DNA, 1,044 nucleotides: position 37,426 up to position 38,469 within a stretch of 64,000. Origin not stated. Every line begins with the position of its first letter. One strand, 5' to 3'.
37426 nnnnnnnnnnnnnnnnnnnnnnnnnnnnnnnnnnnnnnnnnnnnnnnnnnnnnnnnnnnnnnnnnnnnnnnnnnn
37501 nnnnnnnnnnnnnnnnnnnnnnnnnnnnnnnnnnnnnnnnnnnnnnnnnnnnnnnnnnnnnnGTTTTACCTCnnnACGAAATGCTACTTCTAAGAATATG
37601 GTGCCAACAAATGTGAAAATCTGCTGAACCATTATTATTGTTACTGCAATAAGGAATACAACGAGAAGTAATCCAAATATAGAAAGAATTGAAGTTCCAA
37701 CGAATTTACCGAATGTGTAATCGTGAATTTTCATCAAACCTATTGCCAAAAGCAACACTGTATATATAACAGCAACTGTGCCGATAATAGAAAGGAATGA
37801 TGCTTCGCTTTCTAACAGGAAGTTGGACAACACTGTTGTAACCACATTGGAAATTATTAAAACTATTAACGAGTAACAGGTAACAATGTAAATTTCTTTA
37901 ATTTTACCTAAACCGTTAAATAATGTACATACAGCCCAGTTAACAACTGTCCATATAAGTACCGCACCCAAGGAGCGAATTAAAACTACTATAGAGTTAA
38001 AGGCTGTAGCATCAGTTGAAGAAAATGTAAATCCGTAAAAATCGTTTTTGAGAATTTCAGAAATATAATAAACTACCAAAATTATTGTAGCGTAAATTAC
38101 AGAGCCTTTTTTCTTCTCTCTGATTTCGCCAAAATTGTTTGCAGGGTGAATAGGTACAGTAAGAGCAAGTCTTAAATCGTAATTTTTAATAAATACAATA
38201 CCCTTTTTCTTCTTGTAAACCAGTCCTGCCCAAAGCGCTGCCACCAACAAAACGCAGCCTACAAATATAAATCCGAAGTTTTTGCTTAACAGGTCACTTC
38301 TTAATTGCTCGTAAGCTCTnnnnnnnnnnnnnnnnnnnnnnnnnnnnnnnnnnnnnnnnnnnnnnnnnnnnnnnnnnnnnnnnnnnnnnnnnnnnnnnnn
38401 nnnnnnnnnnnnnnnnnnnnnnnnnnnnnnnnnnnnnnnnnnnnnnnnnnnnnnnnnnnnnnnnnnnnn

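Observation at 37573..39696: NHL-propeller + TPR + Yip1 multi-pass membrane fusion embedded between ABC permeases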

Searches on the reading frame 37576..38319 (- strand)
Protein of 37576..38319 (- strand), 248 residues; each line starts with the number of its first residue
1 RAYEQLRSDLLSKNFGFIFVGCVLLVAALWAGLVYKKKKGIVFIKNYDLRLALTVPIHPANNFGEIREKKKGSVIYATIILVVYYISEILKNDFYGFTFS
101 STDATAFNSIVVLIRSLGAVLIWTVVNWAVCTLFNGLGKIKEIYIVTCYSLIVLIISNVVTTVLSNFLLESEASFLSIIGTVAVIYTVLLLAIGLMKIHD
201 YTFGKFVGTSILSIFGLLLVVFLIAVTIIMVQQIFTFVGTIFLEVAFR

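Call 41: search_protein_representatives(protein=window:37576-38319:-)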
Query: 248 residues. Proteins with E-value up to 0.001 (for the whole library): 1395; up to 1e-10: 928; up to 1e-30: 92. The best 150 are listed.
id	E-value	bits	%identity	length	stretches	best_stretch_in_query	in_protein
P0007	1.1e-77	277.5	56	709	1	2-248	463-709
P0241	1.2e-68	247.9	50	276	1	2-248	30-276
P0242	1.3e-61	224.8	48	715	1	2-248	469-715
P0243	5.0e-57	209.9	47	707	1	2-248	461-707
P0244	2.8e-56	207.4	44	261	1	2-245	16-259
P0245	9.2e-56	205.8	44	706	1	2-248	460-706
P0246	7.3e-55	202.8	43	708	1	2-245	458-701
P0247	1.2e-54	202.1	44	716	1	1-248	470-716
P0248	6.5e-54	199.7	43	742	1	2-245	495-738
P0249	1.7e-53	198.4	43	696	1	2-244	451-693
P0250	2.8e-53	197.6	45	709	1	2-248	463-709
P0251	1.0e-51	192.5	44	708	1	2-246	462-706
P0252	2.2e-51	191.4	40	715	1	2-248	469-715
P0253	6.8e-50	186.6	41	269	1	3-248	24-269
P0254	9.0e-50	186.2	42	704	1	2-246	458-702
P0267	2.2e-45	171.8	39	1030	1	2-248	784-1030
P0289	9.9e-39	150.0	34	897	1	2-245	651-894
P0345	4.4e-30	121.7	33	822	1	4-248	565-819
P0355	2.6e-29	119.2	29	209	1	57-248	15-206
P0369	8.9e-29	117.4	30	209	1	55-248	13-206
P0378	2.7e-28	115.9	33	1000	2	49-248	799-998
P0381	3.6e-28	115.4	34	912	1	2-248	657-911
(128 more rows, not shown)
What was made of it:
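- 37576..38106 (-): Five-TM Yip1 domain (residues 531-707). 1395 relatives at E<=1e-3 in the exhaustive representative search (call 41).
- Most of the top hits in the representative search are fused forms of about 700 aa (call 41).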

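Call 42: find_encoding_contigs(protein=P0355, flank=10000, max_places=3)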
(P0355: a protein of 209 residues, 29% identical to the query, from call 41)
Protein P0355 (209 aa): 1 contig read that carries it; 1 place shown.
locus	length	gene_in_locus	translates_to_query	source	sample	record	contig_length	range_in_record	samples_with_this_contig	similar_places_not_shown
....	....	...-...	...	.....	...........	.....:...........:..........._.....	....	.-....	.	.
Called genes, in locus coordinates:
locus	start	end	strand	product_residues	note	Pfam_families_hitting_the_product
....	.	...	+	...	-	?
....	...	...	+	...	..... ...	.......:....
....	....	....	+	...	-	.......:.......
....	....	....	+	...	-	-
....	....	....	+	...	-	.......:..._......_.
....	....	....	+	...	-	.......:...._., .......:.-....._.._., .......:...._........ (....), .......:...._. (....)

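Call 44: find_homologous_proteins(query=P0369, max_evalue=0.00001)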
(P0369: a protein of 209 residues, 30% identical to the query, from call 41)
Query P0369 (209 aa): 869 proteins with E <= 0.00001 among 4195 candidates; the best 120 are listed.
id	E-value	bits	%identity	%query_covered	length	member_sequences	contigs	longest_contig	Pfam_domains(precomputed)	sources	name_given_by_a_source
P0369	4.2e-126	437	100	100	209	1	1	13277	PF04893.23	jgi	jgi:hypothetical protein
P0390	1.4e-113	396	89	100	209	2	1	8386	PF04893.23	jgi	jgi:hypothetical protein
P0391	6.9e-113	394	88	100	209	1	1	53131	PF04893.23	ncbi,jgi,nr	ncbi:MAG: YIP1 family protein [Ruminococcus sp.]|jgi:hypothetical protein|nr:YIP1 family protein [Ru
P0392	7.7e-113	394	87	100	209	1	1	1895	PF04893.23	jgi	jgi:hypothetical protein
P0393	1.2e-109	383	85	100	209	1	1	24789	PF04893.23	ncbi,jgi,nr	ncbi:MAG: YIP1 family protein [Ruminococcus sp.]|jgi:hypothetical protein|nr:YIP1 family protein [Ru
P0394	5.1e-108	378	84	100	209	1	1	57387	PF04893.23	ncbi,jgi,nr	ncbi:MAG: YIP1 family protein [Ruminococcus sp.]|jgi:hypothetical protein|nr:YIP1 family protein [Ru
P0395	1.6e-100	353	80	100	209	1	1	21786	PF04893.23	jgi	jgi:hypothetical protein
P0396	7.3e-99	348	78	100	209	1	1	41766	PF04893.23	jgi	jgi:hypothetical protein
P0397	1.8e-97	343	78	100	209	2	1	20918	PF04893.23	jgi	jgi:hypothetical protein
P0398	3.3e-95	336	76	100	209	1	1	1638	PF04893.23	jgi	jgi:hypothetical protein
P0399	1.7e-91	324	70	100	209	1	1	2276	PF04893.23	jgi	jgi:hypothetical protein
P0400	4.3e-90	319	71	100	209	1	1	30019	PF04893.23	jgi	jgi:hypothetical protein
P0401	6.6e-90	319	68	100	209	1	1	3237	PF04893.23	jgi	jgi:hypothetical protein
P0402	5.1e-89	316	70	100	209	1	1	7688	PF04893.23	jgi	jgi:hypothetical protein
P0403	5.9e-89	316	70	100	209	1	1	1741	PF04893.23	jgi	jgi:hypothetical protein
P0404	5.6e-88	312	69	100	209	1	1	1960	PF04893.23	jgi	jgi:hypothetical protein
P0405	8.1e-88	312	69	99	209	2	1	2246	PF04893.23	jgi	jgi:hypothetical protein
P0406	6.1e-86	306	65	100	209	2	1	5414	PF04893.23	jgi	jgi:hypothetical protein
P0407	4.9e-85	303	67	100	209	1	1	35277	PF04893.23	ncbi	-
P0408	7.5e-85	302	67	100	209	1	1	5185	PF04893.23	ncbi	-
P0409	1.2e-84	302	67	100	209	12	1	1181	PF04893.23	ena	-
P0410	3.0e-84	300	67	100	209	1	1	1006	PF04893.23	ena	-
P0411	3.3e-84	300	67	100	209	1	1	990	PF04893.23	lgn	-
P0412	3.4e-84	300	67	100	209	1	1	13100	PF04893.23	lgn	-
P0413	3.4e-84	300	67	100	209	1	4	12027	PF04893.23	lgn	-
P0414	6.1e-84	299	67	100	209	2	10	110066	PF04893.23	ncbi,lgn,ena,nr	ncbi:MAG: YIP1 family protein [Oscillospiraceae bacterium]|nr:YIP1 family protein [Oscillospiraceae 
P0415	8.8e-84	299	67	100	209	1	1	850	PF04893.23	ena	-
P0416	9.3e-84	299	67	100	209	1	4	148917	PF04893.23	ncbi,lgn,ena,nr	ncbi:MAG: YIP1 family protein [Oscillospiraceae bacterium]|nr:YIP1 family protein [Oscillospiraceae 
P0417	1.0e-83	299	67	100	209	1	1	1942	PF04893.23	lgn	-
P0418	1.1e-83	298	67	100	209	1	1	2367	PF04893.23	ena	-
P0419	1.7e-83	298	66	100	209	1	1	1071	PF04893.23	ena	-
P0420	3.0e-83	297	66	100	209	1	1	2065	PF04893.23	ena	-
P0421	3.5e-83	297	66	100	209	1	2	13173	PF04893.23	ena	-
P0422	4.9e-83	296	64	100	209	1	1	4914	PF04893.23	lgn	-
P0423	5.8e-83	296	66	100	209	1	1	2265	PF04893.23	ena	-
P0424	6.1e-83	296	66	100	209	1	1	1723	PF04893.23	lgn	-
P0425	6.6e-83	296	66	100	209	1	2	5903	PF04893.23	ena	-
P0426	7.3e-83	296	65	100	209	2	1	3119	PF04893.23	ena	-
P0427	7.3e-83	296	66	100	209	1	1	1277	PF04893.23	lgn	-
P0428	7.9e-83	296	63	100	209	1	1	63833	PF04893.23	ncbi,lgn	-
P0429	8.3e-83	296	66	100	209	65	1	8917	PF04893.23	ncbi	ncbi:MAG: Yip1 family protein [Oscillospiraceae bacterium]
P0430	1.2e-82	295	67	100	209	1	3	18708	PF04893.23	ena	-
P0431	1.4e-82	295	66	100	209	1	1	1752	PF04893.23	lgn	-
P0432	2.1e-82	294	67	100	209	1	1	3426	PF04893.23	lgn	-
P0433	2.4e-82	294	66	100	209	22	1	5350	PF04893.23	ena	-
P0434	2.4e-82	294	63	100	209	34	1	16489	PF04893.23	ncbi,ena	-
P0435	3.1e-82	294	67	100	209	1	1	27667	PF04893.23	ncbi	-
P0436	4.0e-82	293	66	100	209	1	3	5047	PF04893.23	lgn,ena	-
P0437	4.0e-82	293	66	100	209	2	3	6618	PF04893.23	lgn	-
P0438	4.2e-82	293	66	100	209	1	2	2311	PF04893.23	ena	-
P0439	4.9e-82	293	67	100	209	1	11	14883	PF04893.23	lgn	-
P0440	6.0e-82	293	67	100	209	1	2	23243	PF04893.23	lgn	-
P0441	6.5e-82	293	66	100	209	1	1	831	PF04893.23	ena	-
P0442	8.5e-82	292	65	100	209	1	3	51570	PF04893.23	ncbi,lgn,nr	ncbi:MAG: YIP1 family protein [Oscillospiraceae bacterium]|nr:YIP1 family protein [Oscillospiraceae 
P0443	9.2e-82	292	66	100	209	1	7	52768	PF04893.23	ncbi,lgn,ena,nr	ncbi:MAG: YIP1 family protein [Oscillospiraceae bacterium]|nr:YIP1 family protein [Oscillospiraceae 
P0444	1.4e-81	292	67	100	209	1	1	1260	PF04893.23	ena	-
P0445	1.7e-81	291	66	100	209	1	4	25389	PF04893.23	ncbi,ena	-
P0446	2.2e-81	291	66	100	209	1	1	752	PF04893.23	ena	-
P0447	2.8e-81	291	65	100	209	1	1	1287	PF04893.23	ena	-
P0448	2.9e-81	291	65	100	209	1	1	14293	PF04893.23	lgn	-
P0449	3.4e-81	290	66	100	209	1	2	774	PF04893.23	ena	-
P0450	3.7e-81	290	67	100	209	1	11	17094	PF04893.23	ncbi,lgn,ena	-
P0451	3.8e-81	290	65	100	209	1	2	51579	PF04893.23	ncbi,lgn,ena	-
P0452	4.0e-81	290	66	100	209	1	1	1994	PF04893.23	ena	-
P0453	4.7e-81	290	65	100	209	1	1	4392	PF04893.23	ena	-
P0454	5.0e-81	290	67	100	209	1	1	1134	PF04893.23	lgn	-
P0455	5.2e-81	290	65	100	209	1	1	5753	PF04893.23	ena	-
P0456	5.2e-81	290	65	100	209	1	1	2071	PF04893.23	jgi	jgi:hypothetical protein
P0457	5.4e-81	290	67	100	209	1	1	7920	PF04893.23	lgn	-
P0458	5.5e-81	290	66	100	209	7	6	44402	PF04893.23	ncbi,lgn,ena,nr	ncbi:MAG: Yip1 family protein [Oscillospiraceae bacterium]|nr:Yip1 family protein [Oscillospiraceae 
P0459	5.6e-81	290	66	100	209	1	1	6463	PF04893.23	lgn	-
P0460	7.6e-81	289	65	100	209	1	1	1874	PF04893.23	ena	-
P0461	8.3e-81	289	66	100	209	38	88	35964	PF04893.23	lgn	-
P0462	8.5e-81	289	65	100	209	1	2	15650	PF04893.23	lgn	-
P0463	8.6e-81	289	66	100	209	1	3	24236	PF04893.23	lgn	-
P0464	1.1e-80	289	65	100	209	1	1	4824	PF04893.23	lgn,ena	-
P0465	1.1e-80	289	65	100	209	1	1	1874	PF04893.23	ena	-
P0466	1.2e-80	289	65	100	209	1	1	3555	PF04893.23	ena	-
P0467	1.4e-80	288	66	100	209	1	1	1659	PF04893.23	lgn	-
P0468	1.5e-80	288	64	100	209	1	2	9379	PF04893.23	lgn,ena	-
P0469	1.6e-80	288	65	100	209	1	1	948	PF04893.23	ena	-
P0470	1.7e-80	288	65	100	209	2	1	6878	PF04893.23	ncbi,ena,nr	ncbi:MAG: YIP1 family protein [Oscillospiraceae bacterium]|nr:YIP1 family protein [Oscillospiraceae 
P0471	1.9e-80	288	66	100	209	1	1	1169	PF04893.23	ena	-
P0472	1.9e-80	288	63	100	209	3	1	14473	PF04893.23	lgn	-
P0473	2.3e-80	288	64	100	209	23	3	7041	PF04893.23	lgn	-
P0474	2.4e-80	288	66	100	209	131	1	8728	PF04893.23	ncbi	-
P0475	2.6e-80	287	66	100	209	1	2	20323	PF04893.23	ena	-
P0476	2.8e-80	287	65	100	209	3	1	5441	PF04893.23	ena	-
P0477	3.1e-80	287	66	100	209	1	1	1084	PF04893.23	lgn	-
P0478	3.3e-80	287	66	100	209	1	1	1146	PF04893.23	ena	-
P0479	3.3e-80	287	65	100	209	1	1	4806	PF04893.23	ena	-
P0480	3.5e-80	287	64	100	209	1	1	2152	PF04893.23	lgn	-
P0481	3.5e-80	287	65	100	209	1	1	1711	PF04893.23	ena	-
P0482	3.7e-80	287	65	100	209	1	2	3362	PF04893.23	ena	-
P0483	4.0e-80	287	65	100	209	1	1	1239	PF04893.23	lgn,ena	-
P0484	4.2e-80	287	65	100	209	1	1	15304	PF04893.23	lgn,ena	-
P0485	4.7e-80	287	66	100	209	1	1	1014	PF04893.23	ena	-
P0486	4.7e-80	287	65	100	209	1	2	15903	PF04893.23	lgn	-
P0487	4.7e-80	287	64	100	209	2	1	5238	PF04893.23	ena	-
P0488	4.8e-80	287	65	100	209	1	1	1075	PF04893.23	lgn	-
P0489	4.9e-80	287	65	100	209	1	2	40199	PF04893.23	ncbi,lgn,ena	-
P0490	4.9e-80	286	65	100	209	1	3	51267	PF04893.23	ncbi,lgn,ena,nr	ncbi:MAG: YIP1 family protein [Oscillospiraceae bacterium]|nr:YIP1 family protein [Oscillospiraceae 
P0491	5.1e-80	286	64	100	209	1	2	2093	PF04893.23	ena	-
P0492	5.3e-80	286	65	100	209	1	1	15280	PF04893.23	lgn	-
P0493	6.5e-80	286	64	100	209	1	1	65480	PF04893.23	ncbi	-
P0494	7.8e-80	286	66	100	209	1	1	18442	PF04893.23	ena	-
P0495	8.7e-80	286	65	100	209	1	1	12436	PF04893.23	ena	-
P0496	9.3e-80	286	65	100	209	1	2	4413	PF04893.23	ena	-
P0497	1.0e-79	285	65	100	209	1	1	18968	PF04893.23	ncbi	ncbi:MAG: Yip1 family protein [Oscillospiraceae bacterium]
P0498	1.1e-79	285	64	100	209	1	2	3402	PF04893.23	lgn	-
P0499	1.2e-79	285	66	100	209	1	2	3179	PF04893.23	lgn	-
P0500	1.2e-79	285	65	100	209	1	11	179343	PF04893.23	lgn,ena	-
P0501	1.2e-79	285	65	100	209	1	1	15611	PF04893.23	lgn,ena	-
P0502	1.3e-79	285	65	100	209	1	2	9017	PF04893.23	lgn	-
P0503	1.3e-79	285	63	100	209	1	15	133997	PF04893.23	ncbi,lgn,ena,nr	ncbi:MAG: YIP1 family protein [Oscillospiraceae bacterium]|nr:YIP1 family protein [Oscillospiraceae 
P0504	1.4e-79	285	65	100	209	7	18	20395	PF04893.23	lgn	-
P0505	1.4e-79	285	64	100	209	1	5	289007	PF04893.23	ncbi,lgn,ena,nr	ncbi:MAG: YIP1 family protein [Oscillospiraceae bacterium]|nr:YIP1 family protein [Oscillospiraceae 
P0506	1.4e-79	285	67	100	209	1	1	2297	PF04893.23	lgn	-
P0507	1.5e-79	285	64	100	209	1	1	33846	PF04893.23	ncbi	-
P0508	1.8e-79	285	64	100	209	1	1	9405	PF04893.23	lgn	-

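Call 45: find_encoding_contigs(protein=P0505, flank=10000, max_places=2)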
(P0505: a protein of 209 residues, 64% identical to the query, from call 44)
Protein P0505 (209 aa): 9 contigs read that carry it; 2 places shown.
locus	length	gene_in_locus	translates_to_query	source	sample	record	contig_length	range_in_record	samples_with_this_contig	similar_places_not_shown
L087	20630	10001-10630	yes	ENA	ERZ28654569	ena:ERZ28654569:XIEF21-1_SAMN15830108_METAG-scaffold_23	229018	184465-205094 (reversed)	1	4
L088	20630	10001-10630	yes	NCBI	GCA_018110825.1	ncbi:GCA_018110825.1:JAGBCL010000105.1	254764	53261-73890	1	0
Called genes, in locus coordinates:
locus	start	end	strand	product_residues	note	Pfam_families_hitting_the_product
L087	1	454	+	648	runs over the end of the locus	PF02824:TGS (faint), PF07973:tRNA_SAD, PF00587:tRNA-synt_2b, PF03129:HGTP_anticodon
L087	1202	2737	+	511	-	-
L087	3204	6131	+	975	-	PF16990:CBM_35 (faint), PF01547:SBP_bac_1, PF13416:SBP_bac_8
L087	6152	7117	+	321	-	-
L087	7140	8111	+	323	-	PF00528:BPD_transp_1 (faint)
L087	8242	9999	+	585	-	PF01436:NHL (faint)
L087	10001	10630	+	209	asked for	PF04893:Yip1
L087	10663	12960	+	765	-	PF18952:DUF5696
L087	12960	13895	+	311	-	PF00528:BPD_transp_1 (weak)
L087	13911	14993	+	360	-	PF00528:BPD_transp_1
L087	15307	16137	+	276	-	PF00303:Thymidylat_synt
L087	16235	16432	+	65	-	PF19701:DUF6199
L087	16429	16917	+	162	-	PF00186:DHFR_1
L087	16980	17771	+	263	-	PF02146:SIR2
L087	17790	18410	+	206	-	-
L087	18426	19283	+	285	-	PF02749:QRPTase_N, PF01729:QRPTase_C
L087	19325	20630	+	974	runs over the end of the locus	PF01869:BcrAD_BadFG, PF09989:DUF2229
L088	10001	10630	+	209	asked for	PF04893:Yip1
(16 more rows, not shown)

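Call 46: find_encoding_contigs(protein=P0391, flank=10000, max_places=2)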
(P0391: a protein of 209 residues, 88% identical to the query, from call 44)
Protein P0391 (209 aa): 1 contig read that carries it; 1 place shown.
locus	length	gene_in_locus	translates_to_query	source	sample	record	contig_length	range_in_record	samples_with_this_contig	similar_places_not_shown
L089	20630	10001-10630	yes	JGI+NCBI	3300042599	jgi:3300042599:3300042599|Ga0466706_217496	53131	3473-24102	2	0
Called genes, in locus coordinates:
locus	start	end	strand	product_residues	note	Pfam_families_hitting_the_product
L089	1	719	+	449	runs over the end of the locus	PF02638:GHL10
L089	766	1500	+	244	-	PF12784:PDDEXK_2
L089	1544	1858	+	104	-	-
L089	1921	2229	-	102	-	-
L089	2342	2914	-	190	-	PF00210:Ferritin (weak), PF02915:Rubrerythrin, PF21349:RUBY_RBDX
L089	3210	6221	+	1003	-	PF01547:SBP_bac_1, PF13416:SBP_bac_8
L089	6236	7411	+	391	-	PF00528:BPD_transp_1 (weak)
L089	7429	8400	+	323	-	-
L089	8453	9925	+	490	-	PF01436:NHL (faint)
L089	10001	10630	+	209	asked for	PF04893:Yip1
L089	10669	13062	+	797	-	PF18952:DUF5696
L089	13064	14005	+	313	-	-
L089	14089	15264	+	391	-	PF00528:BPD_transp_1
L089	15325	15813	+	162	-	PF01966:HD (weak)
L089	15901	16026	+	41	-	-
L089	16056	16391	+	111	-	-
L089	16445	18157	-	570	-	PF03572:Peptidase_S41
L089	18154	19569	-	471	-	PF03572:Peptidase_S41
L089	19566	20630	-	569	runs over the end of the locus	PF03572:Peptidase_S41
